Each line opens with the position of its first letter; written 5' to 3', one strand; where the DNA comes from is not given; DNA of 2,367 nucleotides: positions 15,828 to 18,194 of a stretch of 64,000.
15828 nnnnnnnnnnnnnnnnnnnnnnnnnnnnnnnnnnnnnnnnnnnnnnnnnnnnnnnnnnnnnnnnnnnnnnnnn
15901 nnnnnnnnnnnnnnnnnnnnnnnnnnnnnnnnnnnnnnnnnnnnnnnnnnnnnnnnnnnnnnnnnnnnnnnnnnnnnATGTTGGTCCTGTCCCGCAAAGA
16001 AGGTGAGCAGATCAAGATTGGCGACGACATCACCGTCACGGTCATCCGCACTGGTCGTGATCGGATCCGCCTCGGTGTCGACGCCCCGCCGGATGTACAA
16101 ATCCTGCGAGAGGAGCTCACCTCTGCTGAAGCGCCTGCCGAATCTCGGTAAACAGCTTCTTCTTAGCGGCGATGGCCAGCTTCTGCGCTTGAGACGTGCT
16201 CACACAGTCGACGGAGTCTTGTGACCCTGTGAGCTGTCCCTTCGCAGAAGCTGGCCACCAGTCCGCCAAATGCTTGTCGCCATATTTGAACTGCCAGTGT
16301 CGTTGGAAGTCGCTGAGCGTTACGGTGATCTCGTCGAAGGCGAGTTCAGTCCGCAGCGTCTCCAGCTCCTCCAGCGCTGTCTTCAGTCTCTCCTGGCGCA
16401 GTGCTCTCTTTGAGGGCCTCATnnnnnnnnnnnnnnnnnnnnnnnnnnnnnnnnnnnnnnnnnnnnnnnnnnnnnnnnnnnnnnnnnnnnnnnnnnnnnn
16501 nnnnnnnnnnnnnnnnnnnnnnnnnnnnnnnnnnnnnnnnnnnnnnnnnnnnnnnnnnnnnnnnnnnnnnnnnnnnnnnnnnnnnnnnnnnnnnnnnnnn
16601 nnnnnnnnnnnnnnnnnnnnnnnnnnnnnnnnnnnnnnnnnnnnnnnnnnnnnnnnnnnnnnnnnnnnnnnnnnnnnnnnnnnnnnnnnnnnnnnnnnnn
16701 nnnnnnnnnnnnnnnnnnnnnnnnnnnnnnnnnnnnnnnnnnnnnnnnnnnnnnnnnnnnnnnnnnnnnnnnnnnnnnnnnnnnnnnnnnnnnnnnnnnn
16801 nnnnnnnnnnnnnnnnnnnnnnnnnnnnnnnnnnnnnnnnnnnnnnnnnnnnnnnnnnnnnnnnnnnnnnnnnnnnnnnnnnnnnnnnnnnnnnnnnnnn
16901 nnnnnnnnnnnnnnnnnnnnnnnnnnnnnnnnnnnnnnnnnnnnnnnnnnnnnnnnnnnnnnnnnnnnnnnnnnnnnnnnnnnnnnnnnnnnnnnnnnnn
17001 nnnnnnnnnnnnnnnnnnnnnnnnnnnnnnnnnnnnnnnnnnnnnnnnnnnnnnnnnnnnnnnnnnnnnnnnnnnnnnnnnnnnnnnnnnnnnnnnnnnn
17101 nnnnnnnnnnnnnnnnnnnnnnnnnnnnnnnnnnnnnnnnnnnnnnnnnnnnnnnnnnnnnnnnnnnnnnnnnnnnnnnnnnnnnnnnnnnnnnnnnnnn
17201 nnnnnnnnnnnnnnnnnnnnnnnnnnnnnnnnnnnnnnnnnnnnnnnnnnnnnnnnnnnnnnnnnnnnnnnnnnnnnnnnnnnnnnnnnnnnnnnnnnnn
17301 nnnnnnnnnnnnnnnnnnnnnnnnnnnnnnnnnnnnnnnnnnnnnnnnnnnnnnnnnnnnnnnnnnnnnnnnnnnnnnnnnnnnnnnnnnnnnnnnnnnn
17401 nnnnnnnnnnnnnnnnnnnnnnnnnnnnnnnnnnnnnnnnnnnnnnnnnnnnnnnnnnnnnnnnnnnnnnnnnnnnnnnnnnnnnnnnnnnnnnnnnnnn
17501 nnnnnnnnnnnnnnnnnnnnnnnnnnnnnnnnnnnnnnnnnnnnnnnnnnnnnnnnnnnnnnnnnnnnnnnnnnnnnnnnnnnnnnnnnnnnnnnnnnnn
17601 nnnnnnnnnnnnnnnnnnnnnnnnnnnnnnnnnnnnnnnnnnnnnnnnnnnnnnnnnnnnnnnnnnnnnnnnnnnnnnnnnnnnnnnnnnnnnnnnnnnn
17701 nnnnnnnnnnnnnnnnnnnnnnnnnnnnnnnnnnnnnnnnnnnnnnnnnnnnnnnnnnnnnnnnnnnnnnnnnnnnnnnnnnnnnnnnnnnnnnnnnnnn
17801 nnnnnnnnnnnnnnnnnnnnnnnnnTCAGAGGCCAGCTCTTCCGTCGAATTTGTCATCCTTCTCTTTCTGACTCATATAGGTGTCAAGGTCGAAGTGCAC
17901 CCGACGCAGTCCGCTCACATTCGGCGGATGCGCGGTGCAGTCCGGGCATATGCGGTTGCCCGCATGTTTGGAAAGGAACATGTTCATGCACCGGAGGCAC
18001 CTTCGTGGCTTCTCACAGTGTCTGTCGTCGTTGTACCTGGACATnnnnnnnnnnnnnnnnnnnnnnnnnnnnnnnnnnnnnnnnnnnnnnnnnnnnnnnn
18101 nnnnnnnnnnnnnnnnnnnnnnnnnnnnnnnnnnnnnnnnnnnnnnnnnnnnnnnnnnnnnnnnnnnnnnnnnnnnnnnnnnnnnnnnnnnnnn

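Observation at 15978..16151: Phage-encoded CsrA/RsmA homologue missed by the ORF track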

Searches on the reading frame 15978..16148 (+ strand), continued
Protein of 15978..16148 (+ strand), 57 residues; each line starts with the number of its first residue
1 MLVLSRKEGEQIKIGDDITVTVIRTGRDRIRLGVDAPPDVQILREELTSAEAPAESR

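Call 32: find_related_loci(query=A1, collection=genome_contigs, flank=3000)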
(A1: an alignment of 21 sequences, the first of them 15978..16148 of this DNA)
Query A1 (57 aa) in genome_contigs; peptide patterns used: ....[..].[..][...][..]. (x = any residue, [..] = any of these).
600 stretches matched a pattern (row limit reached: there are more); 587 encode a relative of the query (tblastn E <= 1e-3); the best 80 are kept; 80 distinct loci.
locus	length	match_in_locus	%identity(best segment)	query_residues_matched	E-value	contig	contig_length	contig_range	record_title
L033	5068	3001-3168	57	1-56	2e-18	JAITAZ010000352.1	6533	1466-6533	MAG: Planctomycetaceae bacterium isolate Ncb351_bin65 k119_459352, whole genome shotgun sequence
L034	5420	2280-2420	64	1-47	2e-17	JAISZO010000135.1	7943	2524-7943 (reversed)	MAG: Planctomycetaceae bacterium isolate Nc350_bin95 k119_634093, whole genome shotgun sequence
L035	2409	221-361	66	1-47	3e-17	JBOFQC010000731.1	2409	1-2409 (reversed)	MAG: Thermoguttaceae bacterium isolate WFFMC_MAG_220 k139_280274_flag=1_multi=6.0000_len=2409, whole genome shotgun sequ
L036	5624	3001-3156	58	1-52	5e-17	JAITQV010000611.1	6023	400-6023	MAG: Planctomycetaceae bacterium isolate Roe453_bin113 k119_3649277, whole genome shotgun sequence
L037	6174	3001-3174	55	1-56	7e-17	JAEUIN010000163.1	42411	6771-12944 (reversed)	MAG: Planctomycetaceae bacterium isolate new MAG-44 k141_4188692, whole genome shotgun sequence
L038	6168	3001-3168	55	1-56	1e-16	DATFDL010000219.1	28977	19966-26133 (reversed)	MAG TPA_asm: Pirellulales bacterium isolate SMAG_U8579 k141_179764, whole genome shotgun sequence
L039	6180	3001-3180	57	1-56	1e-16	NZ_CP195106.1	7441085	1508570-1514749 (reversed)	Tundrisphaera lichenicola strain P12 chromosome, complete genome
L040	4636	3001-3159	58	1-53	1e-16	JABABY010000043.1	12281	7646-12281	MAG: Planctomycetota bacterium isolate bin91s NODE_43_length_12281_cov_3.757853, whole genome shotgun sequence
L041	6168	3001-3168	55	1-56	2e-16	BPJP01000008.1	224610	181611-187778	MAG: Gemmatales bacterium KatS3mg105 DNA, contig_15532, whole genome shotgun sequence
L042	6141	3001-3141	64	1-47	2e-16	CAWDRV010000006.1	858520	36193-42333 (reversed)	MAG: uncultured Planctomycetia bacterium isolate MFD04492.bin.2.89 genome assembly, contig: contig_363, whole genome sho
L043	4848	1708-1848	60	1-47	5e-16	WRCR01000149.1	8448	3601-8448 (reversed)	MAG: Planctomycetaceae bacterium isolate Lab288P3bin146 Ga0123353_10029569, whole genome shotgun sequence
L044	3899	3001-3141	60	1-47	4e-16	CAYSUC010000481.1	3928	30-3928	MAG TPA_asm: uncultured Planctomycetaceae bacterium isolate SRP173033_co1_65 genome assembly, contig: NODE_69020_length_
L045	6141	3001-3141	60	1-47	4e-16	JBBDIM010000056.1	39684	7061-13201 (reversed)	MAG: Pirellulaceae bacterium isolate LejiaA_58_20 Lejia_A_1652_length_39684_cov_11, whole genome shotgun sequence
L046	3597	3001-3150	60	1-50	6e-16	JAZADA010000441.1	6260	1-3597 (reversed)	MAG: Planctomycetota bacterium isolate XB_MAG717 DB_MAG717_0441, whole genome shotgun sequence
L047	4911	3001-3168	52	1-56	6e-16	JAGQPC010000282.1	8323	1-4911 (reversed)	MAG: Planctomycetales bacterium isolate HKST-UBA30 2012-05-30_1_(paired)_contig_223872, whole genome shotgun sequence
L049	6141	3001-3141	62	1-47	6e-16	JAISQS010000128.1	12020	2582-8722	MAG: Planctomycetaceae bacterium isolate Kf353_bin151 k119_5099521, whole genome shotgun sequence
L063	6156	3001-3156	58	1-52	4e-15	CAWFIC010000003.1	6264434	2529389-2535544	MAG: uncultured Planctomycetota bacterium isolate MFD02579.bin.2.73 genome assembly, contig: contig_1813, whole genome s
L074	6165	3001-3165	56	1-55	1e-14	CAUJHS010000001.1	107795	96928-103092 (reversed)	MAG: Planctomycetota bacterium isolate KLAP214 genome assembly, contig: KLAP214_31542, whole genome shotgun sequence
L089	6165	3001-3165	55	1-55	3e-14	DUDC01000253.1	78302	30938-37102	MAG TPA_asm: Planctomycetaceae bacterium isolate UWMA-0346 NODE_531_length_78302_cov_0.094114, whole genome shotgun sequ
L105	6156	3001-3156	52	1-52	6e-14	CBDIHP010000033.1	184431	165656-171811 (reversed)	MAG: Isosphaeraceae bacterium isolate e74af02e-f4d8-48a9-a94a-622a426f4839 genome assembly, contig: contig_33, whole gen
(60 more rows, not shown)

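Call 51: search_protein_families(library=pfam, proteins=[L049:2589-2888:+, L074:3190-4143:-, L089:898-1776:+, L063:1998-2717:+, L105:3202-4104:-], max_evalue=0.01)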
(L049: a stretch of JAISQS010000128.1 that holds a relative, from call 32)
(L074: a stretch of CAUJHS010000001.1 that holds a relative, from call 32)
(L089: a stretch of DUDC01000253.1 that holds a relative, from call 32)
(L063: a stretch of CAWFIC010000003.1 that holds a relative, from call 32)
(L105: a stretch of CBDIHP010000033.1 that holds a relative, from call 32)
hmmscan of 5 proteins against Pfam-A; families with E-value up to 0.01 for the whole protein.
L049:2589-2888:+ (100 aa): 0 families

L074:3190-4143:- (317 aa): 0 families

L089:898-1776:+ (293 aa): 2 families
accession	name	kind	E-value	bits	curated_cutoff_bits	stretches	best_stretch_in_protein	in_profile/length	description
PF01565.28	FAD_binding_4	-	2.8e-20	72.9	26.4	1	31-159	2-136/139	FAD binding domain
PF02873.21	MurB_C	-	2.1e-18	66.8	27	1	197-290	4-96/99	UDP-N-acetylenolpyruvoylglucosamine reductase, C-terminal domain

L063:1998-2717:+ (240 aa): 2 families
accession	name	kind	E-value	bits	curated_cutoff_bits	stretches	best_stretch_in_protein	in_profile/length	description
PF00149.33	Metallophos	-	2.7e-11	44.7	21.5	1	3-201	2-191/191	Calcineurin-like phosphoesterase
PF12850.12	Metallophos_2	-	0.0024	18.3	27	0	4-202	3-120/154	Calcineurin-like phosphoesterase superfamily domain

L105:3202-4104:- (300 aa): 1 family
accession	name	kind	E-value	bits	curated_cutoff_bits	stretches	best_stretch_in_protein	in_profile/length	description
PF01261.30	AP_endonuc_2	-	2.7e-20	73.6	31.1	1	28-272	1-230/249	Xylose isomerase-like TIM barrel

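Call 52: predict_structure(alignment_id=A3)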
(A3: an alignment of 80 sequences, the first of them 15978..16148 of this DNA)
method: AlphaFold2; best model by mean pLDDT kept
length: 57 residues; sequences in the alignment: 80
mean_pLDDT: 83.7   pTM: 0.61
mean pLDDT of the five models: 83.7, 81.5, 80.3, 78.5, 78.1
residues with pLDDT >= 90: 29; 70-90: 19; 50-70: 6; < 50: 3
segments of 3 or more residues with pLDDT < 50: 55-57
pLDDT, mean of each block of 10 residues (from residue 1): 84 92 92 93 81 50
secondary structure, 60 per line:
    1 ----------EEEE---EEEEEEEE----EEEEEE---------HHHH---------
elements in order: E11-14 E18-25 E30-35 H45-48

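Call 54: fold_search(model_id=the predicted structure, library=pdb)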
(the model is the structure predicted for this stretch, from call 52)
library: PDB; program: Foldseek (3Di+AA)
matches with E <= 10: 103; with E <= 0.001: 8
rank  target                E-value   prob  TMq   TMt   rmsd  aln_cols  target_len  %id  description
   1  1vpz_B                3.8e-04  1.00  0.74  0.75   1.8        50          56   44  Crystal structure of a putative carbon storage regulator protein (csra, pa0905) from pseudomonas aeruginosa at 2.05 A  (released 2004-12-14)
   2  5z38_L                5.6e-04  1.00  0.73  0.76   1.8        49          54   43  Crystal structure of CsrA bound to CesT (released 2018-04-04)
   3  5z38_F                5.6e-04  1.00  0.73  0.72   1.9        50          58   44  Crystal structure of CsrA bound to CesT (released 2018-04-04)
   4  2bti_B                6.0e-04  1.00  0.74  0.74   1.8        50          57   44  Structure-function studies of the RmsA CsrA post-transcriptional global regulator protein family reveals a class of RN (released 2006-01-04)
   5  5z38_H                6.8e-04  1.00  0.72  0.73   1.9        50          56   44  Crystal structure of CsrA bound to CesT (released 2018-04-04)
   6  5z38_J                7.8e-04  1.00  0.73  0.75   1.9        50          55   44  Crystal structure of CsrA bound to CesT (released 2018-04-04)
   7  1vpz_A                8.8e-04  1.00  0.74  0.74   1.7        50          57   44  Crystal structure of a putative carbon storage regulator protein (csra, pa0905) from pseudomonas aeruginosa at 2.05 A  (released 2004-12-14)
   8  2mfc_MODEL_1_A        8.8e-04  1.00  0.71  0.69   1.9        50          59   48  Csr/Rsm protein-RNA recognition - A molecular affinity ruler: RsmZ(SL1)/RsmE(dimer) 2:1 complex (released 2014-02-26)
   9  2jpp_MODEL_1_A        1.1e-03  1.00  0.73  0.77   1.8        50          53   48  Structural basis of RsmA/CsrA RNA recognition: Structure of RsmE bound to the Shine-Dalgarno sequence of hcnA  (released 2007-08-21)
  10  5z38_I                1.1e-03  1.00  0.57  0.72   1.5        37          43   49  Crystal structure of CsrA bound to CesT (released 2018-04-04)
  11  2bti_A                2.6e-03  1.00  0.75  0.74   1.7        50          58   44  Structure-function studies of the RmsA CsrA post-transcriptional global regulator protein family reveals a class of RN (released 2006-01-04)
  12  5dmb_D                2.8e-03  1.00  0.73  0.59   1.7        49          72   49  Crystal structure of a translational regulator bound to a flagellar assembly factor (released 2016-08-24)
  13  5z38_E                5.0e-03  1.00  0.55  0.73   1.7        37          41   49  Crystal structure of CsrA bound to CesT (released 2018-04-04)
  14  1y00_MODEL_1_A        5.7e-03  1.00  0.55  0.52   6.9        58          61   40  Solution structure of the Carbon Storage Regulator protein CsrA (released 2005-06-21)
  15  7yr6_B                6.9e-03  1.00  0.64  0.66   2.2        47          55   47  Cryo-EM structure of Pseudomonas aeruginosa RsmZ RNA in complex with two RsmA protein dimers (released 2023-05-17)
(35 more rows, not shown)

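Call 57: search_protein_families(library=padloc, proteins=[window:15978-16148:+], max_evalue=0.01)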
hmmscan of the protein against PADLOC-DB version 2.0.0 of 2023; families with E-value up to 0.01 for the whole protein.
window:15978-16148:+ (57 aa): 0 families

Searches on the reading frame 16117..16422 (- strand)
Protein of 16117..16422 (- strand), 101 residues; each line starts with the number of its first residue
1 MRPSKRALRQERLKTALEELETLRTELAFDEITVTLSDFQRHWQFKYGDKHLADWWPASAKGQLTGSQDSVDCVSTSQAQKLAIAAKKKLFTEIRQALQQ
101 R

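Call 3: search_protein_families(library=pfam, proteins=[window:16117-16422:-], max_evalue=0.01)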
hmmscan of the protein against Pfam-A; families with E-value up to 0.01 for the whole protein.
window:16117-16422:- (101 aa): 0 families

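Call 5: search_protein_families(library=phrogs, proteins=[window:16117-16422:-], max_evalue=0.01)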
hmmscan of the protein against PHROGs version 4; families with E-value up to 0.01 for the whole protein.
window:16117-16422:- (101 aa): 1 family
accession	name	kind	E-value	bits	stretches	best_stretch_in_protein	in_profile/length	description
phrog_25911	-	unknown function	0.00018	22.5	1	37-92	23-77/83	-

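Call 56: search_protein_families(library=ncbifam, proteins=[window:16117-16422:-], max_evalue=0.001)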
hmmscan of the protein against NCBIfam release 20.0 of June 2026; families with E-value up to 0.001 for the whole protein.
window:16117-16422:- (101 aa): 0 families

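Call 57: search_protein_families(library=padloc, proteins=[window:16117-16422:-], max_evalue=0.01)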
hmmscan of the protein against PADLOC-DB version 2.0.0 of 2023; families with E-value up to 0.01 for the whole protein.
window:16117-16422:- (101 aa): 0 families

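Call 79: find_homologous_proteins(query=window:16120-16422:-, max_evalue=0.001)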
Query window:16120-16422:- (101 aa): 2 proteins with E <= 0.001 among 6 candidates.
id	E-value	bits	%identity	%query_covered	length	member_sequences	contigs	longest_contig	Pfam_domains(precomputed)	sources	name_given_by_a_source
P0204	1.5e-28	116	62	90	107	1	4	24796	-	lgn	-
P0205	2.9e-26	109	58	89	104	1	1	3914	-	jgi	jgi:hypothetical protein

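Call 88: predict_structure(alignment_id=A6)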
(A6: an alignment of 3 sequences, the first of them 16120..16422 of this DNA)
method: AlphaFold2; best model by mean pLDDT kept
length: 101 residues; sequences in the alignment: 3
mean_pLDDT: 54.9   pTM: 0.32
mean pLDDT of the five models: 54.9, 54.2, 51.7, 49.8, 48.1
residues with pLDDT >= 90: 0; 70-90: 2; 50-70: 76; < 50: 23
segments of 3 or more residues with pLDDT < 50: 59-74
pLDDT, mean of each block of 10 residues (from residue 1): 62 64 53 58 61 54 40 49 55 54 42
secondary structure, 60 per line:
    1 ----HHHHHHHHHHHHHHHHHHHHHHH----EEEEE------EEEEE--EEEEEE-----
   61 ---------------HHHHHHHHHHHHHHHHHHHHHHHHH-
elements in order: H5-27 E32-36 E43-47 E50-55 H76-100

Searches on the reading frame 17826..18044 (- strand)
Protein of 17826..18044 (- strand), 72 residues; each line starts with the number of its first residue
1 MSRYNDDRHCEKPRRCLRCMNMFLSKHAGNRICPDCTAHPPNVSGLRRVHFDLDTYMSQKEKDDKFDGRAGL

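Call 48: search_protein_families(library=pfam, proteins=[window:17826-18044:-], max_evalue=0.01)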
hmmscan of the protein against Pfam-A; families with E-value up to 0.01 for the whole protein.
window:17826-18044:- (72 aa): 1 family
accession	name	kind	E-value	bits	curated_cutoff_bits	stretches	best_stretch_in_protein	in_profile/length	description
PF18912.6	DZR_2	-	0.0058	16.9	27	1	13-39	7-30/56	Double zinc ribbon domain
